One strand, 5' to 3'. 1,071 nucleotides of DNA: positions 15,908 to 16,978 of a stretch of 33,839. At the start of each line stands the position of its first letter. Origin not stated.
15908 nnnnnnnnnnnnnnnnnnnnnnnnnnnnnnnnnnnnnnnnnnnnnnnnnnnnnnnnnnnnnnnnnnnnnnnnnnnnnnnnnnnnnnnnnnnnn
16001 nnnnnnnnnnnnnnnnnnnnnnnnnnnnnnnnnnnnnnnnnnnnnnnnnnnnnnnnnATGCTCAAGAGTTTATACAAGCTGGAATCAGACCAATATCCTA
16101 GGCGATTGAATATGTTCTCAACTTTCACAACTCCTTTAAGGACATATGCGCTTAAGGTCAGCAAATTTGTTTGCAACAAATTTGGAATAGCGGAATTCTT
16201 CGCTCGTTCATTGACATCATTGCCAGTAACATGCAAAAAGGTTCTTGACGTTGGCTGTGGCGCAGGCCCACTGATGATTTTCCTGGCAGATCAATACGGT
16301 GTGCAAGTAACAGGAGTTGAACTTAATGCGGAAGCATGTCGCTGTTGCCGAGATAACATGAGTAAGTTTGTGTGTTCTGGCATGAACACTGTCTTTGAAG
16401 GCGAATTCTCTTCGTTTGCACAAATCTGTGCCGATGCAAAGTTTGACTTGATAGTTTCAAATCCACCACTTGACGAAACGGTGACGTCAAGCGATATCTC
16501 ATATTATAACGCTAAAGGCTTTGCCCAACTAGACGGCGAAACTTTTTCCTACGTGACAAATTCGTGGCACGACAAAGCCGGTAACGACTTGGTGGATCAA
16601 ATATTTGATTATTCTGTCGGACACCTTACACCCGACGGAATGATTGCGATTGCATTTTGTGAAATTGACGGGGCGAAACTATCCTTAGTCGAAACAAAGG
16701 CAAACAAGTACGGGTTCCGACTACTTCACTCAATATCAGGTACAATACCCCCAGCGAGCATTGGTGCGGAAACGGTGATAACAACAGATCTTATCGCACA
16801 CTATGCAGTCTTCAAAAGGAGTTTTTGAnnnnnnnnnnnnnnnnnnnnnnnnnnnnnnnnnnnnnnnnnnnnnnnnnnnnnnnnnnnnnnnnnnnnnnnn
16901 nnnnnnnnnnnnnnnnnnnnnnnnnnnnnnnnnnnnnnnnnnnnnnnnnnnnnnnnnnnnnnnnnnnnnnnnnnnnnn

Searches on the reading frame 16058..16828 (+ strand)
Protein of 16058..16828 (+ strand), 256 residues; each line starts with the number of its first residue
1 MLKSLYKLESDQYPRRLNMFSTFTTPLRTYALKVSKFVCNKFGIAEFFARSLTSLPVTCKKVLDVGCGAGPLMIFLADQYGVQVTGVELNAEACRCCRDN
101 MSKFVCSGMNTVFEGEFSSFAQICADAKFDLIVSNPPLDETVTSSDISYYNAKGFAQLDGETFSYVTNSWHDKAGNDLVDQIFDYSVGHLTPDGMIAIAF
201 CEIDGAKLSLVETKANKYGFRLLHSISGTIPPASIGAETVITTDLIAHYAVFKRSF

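Call 4: search_protein_families(library=pfam, proteins=[window:16058-16828:+], max_evalue=0.01)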
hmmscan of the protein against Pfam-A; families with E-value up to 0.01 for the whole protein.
window:16058-16828:+ (256 aa): 15 families
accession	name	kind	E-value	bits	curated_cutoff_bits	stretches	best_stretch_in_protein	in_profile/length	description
PF05175.20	MTS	-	1.1e-13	51.6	23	1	54-142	26-112/170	Methyltransferase small domain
PF13649.12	Methyltransf_25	-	6.8e-10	39.9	27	1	62-135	1-71/97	Methyltransferase domain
PF13847.12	Methyltransf_31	-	1.2e-09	38.5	27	1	60-142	5-87/145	Methyltransferase domain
PF02353.26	CMAS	-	1.7e-08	34.6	27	1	60-135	64-134/273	Mycolic acid cyclopropane synthetase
PF07021.18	MetW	-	2e-07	31.2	21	1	59-142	14-89/193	Methionine biosynthesis protein MetW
PF08241.18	Methyltransf_11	-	2.5e-06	28.5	21.2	1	63-135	1-67/95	Methyltransferase domain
PF09445.16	Methyltransf_15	-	5.9e-06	26.4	22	1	60-138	2-81/165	RNA cap guanine-N2 methyltransferase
PF03602.21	Cons_hypoth95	-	9.4e-06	25.8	24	1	57-144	40-130/182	Conserved hypothetical protein 95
PF13489.12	Methyltransf_23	-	9.5e-06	25.9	27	1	58-135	22-88/164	Methyltransferase domain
PF13679.12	Methyltransf_32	-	5.9e-05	23.5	27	1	47-109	12-82/143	Methyltransferase domain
PF08242.18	Methyltransf_12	-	0.00017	22.7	30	1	63-135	1-72/98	Methyltransferase domain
PF06325.19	PrmA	-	0.00026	21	22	1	58-135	161-233/296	Ribosomal protein L11 methyltransferase (PrmA)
PF02384.22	N6_Mtase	-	0.0017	18.2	20.4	1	57-142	45-139/311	N-6 DNA Methylase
PF03848.20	TehB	-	0.0025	17.7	20.4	1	57-134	29-101/193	Tellurite resistance protein TehB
PF01170.24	UPF0020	-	0.0043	17.2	22.3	1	81-142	76-135/197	RMKL-like, methyltransferase domain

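Call 5: search_protein_families(library=ncbifam, proteins=[window:16058-16828:+], max_evalue=0.01)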
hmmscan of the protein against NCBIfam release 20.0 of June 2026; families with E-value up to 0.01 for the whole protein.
window:16058-16828:+ (256 aa): 44 families (the best 25 are shown)
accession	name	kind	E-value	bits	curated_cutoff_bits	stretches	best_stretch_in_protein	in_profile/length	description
TIGR03534.1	RF_mod_PrmC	equivalog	2.5e-13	50.1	199.1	1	59-137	88-165/253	peptide chain release factor N(5)-glutamine methyltransferase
NF047853.1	tRm6a37MtseTrmN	equivalog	7.7e-13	48.7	350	1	59-159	44-146/244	tRNA(1)(Val) (adenine(37)-N(6))-methyltransferase TrmN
TIGR03533.1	L3_gln_methyl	equivalog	1.8e-10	40.7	229.7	1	44-206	105-254/284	50S ribosomal protein L3 N(5)-glutamine methyltransferase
NF011529.0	PRK14968.1-3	equivalog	5.9e-10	38.9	162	1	58-207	34-163/198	putative methyltransferase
NF006138.0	PRK08287.1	equivalog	1.4e-08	34.8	210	1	58-110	31-84/189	decarboxylating cobalt-precorrin-6B (C(15))-methyltransferase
NF011530.0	PRK14968.1-4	equivalog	1.6e-08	34.1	243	1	59-220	40-175/202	putative methyltransferase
NF040703.1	cyclopro_CfaB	exception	1.6e-08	33.8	650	1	59-157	160-254/393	C17 cyclopropane fatty acid synthase CfaB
NF043040.1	corrin_prot_MT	hypoth_equivalog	1.8e-08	34.1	180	1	59-135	42-117/216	corrinoid protein-associated methyltransferase CpaM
NF008686.0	PRK11705.1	equivalog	2.5e-08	33.4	400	1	60-103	169-212/383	cyclopropane fatty acyl phospholipid synthase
TIGR00536.1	hemK_fam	subfamily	3.4e-08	32.9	115.5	1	58-137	115-191/286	HemK family protein methyltransferase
NF007023.0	PRK09489.1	equivalog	3.7e-08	32.9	295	1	59-145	197-278/342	16S rRNA (guanine(1207)-N(2))-methyltransferase RsmC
TIGR02469.1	CbiT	equivalog_domain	6.9e-08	32.8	78.3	1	59-130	20-90/124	precorrin-6Y C5,15-methyltransferase (decarboxylating) subunit CbiT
TIGR02081.1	metW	equivalog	1.1e-06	28.3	189.5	1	60-142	15-89/194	methionine biosynthesis protein MetW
TIGR02021.1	BchM-ChlM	equivalog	1.3e-06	28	158.9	1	52-134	48-124/218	magnesium protoporphyrin IX methyltransferase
NF045667.1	MTase_DVU1556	equivalog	3.4e-06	26.7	155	1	59-101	23-65/213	DVU_1556 family methyltransferase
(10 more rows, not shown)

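Call 6: search_protein_families(library=padloc, proteins=[window:16058-16828:+], max_evalue=0.01)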
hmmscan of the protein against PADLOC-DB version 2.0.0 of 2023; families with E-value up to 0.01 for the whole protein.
window:16058-16828:+ (256 aa): 6 families
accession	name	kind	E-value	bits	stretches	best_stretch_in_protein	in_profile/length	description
PDLC04134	mad2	-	8.7e-18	62.4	1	59-203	292-399/492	mads_2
PDLC03267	MTase_II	-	1.8e-07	28.5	1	44-170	22-148/539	Type II methyltransferase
PDLC03719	oMTase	-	6.8e-06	23.3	1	55-158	45-142/387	orphan methyltransferase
PDLC03258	MTase_II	-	7.1e-05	20.1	1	58-138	41-112/366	Type II methyltransferase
PDLC03227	MTase_II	-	0.00025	18.1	1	42-145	34-149/494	Type II methyltransferase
PDLC03293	MTase_II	-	0.0064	13.3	1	49-140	29-108/427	Type II methyltransferase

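Call 40: search_solved_structures(query=window:16058-16828:+, max_evalue=0.01)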
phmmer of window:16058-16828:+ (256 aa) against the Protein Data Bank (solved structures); distinct sequences matched with E-value up to 0.01: 21.
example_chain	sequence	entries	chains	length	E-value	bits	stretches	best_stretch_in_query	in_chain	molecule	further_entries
5z9o_A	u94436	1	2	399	1.5e-06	31.5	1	56-150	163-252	Cyclopropane-fatty-acyl-phospholipid synthase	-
2pjd_A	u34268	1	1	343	2.8e-06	30.6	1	53-154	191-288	Ribosomal RNA small subunit methyltransferase C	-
5u4t_A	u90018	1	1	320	0.00022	24.4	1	61-140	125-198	Putative gentamicin methyltransferase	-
5u18_A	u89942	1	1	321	0.00022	24.4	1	61-140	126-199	N-3'' methyltransferase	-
5u1i_A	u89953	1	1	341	0.00024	24.2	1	61-140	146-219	Putative gentamicin methyltransferase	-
5tyq_A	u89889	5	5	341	0.00024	24.2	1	61-140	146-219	Putative gentamicin methyltransferase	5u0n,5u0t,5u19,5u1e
3sm3_A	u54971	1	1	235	0.00035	23.7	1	61-103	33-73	SAM-dependent methyltransferases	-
3f4k_A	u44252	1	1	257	0.0009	22.4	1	60-109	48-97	Putative methyltransferase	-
3svz_A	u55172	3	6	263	0.00094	22.3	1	60-109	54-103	Putative methyltransferase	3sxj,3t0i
6bqc_A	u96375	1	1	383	0.0012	21.9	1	59-100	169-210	Cyclopropane-fatty-acyl-phospholipid synthase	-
5dm2_A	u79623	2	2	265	0.0013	21.8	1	54-111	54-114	Methyltransferase domain family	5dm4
5dm1_A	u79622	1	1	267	0.0014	21.8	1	54-111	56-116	Methyltransferase domain family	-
4kwc_A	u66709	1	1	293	0.0016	21.5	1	54-111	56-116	BpumL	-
3dli_A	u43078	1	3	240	0.0022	21.1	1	58-101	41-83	methyltransferase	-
1dus_A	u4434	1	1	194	0.0028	20.7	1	61-139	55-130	MJ0882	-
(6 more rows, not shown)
